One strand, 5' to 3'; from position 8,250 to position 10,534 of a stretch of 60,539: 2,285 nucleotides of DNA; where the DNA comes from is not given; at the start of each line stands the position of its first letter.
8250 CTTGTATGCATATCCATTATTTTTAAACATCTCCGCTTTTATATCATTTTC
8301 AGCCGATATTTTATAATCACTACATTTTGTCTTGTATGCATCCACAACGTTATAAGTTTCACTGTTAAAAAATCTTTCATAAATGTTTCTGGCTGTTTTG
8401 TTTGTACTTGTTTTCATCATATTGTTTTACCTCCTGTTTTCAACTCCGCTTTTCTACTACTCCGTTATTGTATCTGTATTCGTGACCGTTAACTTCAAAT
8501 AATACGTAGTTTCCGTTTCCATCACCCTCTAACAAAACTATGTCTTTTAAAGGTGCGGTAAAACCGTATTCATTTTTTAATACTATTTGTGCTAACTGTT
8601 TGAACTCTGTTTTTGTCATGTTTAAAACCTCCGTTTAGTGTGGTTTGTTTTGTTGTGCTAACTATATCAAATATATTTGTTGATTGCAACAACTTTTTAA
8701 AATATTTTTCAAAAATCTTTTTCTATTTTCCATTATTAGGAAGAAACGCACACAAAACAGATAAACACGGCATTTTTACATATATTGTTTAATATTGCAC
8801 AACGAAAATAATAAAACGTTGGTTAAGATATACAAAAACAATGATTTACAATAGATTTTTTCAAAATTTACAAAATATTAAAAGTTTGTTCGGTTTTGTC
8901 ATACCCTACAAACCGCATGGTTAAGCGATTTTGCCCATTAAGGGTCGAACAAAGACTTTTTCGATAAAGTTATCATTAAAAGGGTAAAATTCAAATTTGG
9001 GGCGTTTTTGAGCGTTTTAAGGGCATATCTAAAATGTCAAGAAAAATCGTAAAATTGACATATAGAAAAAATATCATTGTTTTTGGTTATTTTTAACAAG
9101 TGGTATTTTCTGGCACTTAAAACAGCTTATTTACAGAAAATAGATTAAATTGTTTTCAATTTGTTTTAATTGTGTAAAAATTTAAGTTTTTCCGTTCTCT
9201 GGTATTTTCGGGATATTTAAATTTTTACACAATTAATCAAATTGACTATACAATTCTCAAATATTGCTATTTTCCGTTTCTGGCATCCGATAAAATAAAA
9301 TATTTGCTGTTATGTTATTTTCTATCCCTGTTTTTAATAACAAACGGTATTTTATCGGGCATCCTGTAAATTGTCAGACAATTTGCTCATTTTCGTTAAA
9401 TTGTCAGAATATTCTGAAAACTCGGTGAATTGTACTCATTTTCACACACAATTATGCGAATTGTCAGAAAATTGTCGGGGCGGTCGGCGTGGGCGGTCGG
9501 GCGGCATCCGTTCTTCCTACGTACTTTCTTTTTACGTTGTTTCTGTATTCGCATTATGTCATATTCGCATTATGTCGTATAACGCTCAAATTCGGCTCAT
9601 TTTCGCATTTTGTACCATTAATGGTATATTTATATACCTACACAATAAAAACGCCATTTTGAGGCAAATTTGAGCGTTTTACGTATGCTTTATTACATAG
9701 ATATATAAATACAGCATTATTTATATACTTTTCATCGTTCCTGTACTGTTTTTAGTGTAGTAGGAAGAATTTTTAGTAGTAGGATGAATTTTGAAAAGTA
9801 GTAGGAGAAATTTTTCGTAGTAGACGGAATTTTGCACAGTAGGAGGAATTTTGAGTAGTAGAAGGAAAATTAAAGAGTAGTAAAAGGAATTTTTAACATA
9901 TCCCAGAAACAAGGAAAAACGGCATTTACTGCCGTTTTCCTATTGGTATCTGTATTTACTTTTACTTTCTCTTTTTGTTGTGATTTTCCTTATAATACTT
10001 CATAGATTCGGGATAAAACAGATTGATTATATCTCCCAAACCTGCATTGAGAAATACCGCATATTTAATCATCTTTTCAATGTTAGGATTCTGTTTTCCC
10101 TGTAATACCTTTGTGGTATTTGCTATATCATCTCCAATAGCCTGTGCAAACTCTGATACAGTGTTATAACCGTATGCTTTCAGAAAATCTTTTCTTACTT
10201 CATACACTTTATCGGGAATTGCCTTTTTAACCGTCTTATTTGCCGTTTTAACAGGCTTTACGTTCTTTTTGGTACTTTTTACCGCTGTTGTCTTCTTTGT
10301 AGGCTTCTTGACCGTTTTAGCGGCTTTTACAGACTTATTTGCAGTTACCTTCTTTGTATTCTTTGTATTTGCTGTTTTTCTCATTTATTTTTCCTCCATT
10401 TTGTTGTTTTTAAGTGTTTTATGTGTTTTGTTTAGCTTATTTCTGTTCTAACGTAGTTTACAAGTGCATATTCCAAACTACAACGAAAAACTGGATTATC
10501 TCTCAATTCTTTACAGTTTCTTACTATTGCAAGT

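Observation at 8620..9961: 1.3-kb ORF-free region packed with distinct repeat systems (control region 1)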

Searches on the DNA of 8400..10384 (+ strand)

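Call 8: search_dna_similar(query=window:8400-10200:+, collection=phages, mode=distant, max_rows=30)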
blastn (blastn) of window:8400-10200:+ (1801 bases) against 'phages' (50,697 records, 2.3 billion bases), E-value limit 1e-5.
No match.

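Call 61: search_rna_families(sources=[L026, L028], threshold=evalue, max_evalue=1, show_alignments=2)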
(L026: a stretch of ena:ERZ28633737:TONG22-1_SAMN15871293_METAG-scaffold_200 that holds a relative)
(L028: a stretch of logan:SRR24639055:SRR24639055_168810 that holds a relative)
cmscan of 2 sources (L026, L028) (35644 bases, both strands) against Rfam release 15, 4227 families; matches with E-value up to 1: 4.
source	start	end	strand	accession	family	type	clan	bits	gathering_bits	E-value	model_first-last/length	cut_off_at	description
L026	13480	13580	+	RF00935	mir-876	Gene; miRNA;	-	31.3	88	0.014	1-81/81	no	mir-876 microRNA precursor family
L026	13482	13580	+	RF03709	MIR1878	Gene; miRNA;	-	29.3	70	0.11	1-100/100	no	MIR1878 microRNA precursor family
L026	11704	11776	-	RF04344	Plastid-psbA-3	Cis-reg;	CL00153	26.1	48.4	0.99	1-57/57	no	Plastid-psbA-3 3UTR RNA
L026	15641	15697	+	RF01136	sR28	Gene; snRNA; snoRNA; CD-box;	-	25.8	39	0.0065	1-55/55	no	Small nucleolar RNA sR28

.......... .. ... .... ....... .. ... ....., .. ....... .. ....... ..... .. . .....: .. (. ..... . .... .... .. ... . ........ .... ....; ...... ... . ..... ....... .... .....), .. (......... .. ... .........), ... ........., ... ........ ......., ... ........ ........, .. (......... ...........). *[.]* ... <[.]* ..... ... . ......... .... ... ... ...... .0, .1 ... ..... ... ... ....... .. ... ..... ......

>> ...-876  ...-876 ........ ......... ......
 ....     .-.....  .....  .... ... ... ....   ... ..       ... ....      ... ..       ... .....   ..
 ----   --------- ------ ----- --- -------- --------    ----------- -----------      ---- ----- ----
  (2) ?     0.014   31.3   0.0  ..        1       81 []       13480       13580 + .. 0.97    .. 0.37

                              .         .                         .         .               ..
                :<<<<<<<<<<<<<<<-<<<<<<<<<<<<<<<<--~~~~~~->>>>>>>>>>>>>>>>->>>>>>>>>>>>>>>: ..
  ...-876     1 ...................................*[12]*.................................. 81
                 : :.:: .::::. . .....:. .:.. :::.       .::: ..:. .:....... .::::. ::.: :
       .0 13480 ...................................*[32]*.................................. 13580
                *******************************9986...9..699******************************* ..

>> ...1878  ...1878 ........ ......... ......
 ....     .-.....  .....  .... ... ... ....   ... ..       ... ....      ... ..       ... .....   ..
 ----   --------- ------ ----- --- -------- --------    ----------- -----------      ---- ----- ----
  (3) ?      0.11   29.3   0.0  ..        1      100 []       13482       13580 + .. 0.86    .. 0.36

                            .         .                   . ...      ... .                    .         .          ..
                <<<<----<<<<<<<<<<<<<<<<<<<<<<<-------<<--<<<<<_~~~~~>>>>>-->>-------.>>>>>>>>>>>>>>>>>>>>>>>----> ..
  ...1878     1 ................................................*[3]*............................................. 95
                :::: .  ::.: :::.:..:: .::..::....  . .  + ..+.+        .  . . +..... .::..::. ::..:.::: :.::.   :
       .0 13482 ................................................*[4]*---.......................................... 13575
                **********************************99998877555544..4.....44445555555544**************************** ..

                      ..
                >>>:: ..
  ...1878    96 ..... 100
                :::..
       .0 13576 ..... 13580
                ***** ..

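Call 94: search_dna_similar(query=window:8620-9961:-, collection=plasmids, mode=distant, max_evalue=0.01, max_rows=10)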
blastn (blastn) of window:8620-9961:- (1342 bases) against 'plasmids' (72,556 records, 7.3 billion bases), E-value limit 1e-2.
No match.
